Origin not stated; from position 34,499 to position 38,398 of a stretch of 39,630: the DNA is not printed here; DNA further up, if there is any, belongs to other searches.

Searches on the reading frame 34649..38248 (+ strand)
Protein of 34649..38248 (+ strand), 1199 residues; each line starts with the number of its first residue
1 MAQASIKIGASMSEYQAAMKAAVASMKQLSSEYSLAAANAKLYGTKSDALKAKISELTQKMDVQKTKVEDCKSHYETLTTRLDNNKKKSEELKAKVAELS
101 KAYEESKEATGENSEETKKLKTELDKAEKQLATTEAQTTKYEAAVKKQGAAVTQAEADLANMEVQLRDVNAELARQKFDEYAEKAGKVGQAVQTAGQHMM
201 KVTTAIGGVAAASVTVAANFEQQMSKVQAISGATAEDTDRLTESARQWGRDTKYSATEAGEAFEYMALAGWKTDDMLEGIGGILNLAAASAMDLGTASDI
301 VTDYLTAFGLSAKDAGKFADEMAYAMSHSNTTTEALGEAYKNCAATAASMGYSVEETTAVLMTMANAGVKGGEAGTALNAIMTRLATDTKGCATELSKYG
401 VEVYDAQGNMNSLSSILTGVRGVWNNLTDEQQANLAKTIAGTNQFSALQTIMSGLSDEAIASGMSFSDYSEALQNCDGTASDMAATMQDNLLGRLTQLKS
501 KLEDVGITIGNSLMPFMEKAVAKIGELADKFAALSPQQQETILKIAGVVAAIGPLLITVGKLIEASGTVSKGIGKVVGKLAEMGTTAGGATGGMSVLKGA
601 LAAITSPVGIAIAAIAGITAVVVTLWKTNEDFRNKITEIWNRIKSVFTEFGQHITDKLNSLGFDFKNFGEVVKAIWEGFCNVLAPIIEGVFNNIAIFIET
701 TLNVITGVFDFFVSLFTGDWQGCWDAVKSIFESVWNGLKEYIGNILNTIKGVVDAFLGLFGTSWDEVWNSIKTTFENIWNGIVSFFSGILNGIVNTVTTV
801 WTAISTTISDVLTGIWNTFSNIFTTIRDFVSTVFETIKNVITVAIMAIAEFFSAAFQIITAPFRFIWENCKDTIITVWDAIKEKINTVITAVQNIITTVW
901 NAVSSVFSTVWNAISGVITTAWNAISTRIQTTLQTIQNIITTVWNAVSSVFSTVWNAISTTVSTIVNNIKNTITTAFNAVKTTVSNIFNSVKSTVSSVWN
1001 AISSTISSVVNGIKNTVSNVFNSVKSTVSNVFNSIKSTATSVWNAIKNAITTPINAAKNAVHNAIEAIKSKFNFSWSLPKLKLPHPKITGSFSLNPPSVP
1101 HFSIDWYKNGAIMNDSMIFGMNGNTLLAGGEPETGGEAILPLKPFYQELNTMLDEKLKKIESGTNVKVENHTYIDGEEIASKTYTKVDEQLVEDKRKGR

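Call 18: search_protein_families(library=phrogs, proteins=[window:34649-38248:+], max_evalue=0.00001)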
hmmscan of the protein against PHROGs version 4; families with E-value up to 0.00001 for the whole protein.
window:34649-38248:+ (1199 aa): 57 families (the best 25 are shown)
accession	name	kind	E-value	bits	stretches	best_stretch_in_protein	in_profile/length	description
phrog_1272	-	tail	1.3e-224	750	2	6-901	80-957/1606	tail length tape measure protein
phrog_58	-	tail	1.2e-174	585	2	4-856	177-904/1544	tail length tape measure protein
phrog_1533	-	tail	1.3e-172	577.6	1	5-631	11-675/1688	tail length tape measure protein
phrog_991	-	tail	1.5e-141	474.7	3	55-787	110-824/1966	tail length tape measure protein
phrog_4704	-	tail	1.4e-117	395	1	3-588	10-581/625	tail length tape measure protein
phrog_5218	-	unknown function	4.5e-110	370.8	1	10-660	14-666/1599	-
phrog_5493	-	tail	5.6e-98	330.6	1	155-1073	9-940/1102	tail length tape measure protein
phrog_167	-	tail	2.3e-97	328.2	2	3-896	11-1007/1555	tail length tape measure protein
phrog_19074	-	unknown function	5.3e-93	313.9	1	210-527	148-458/1384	-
phrog_28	-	tail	5.9e-93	314.3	1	8-738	129-710/1228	tail length tape measure protein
phrog_17020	-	unknown function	8.9e-89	299.1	3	928-1143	67-287/353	-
phrog_1293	-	tail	7.3e-84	283.5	1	43-656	20-647/1424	tail length tape measure protein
phrog_9696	-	tail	2.1e-75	255.4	1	161-510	23-371/1415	tail length tape measure protein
phrog_4200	-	tail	9.1e-59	200.6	3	867-1073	344-540/732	tail length tape measure protein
phrog_16692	-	unknown function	5.3e-50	171.8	1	42-506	39-476/1107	-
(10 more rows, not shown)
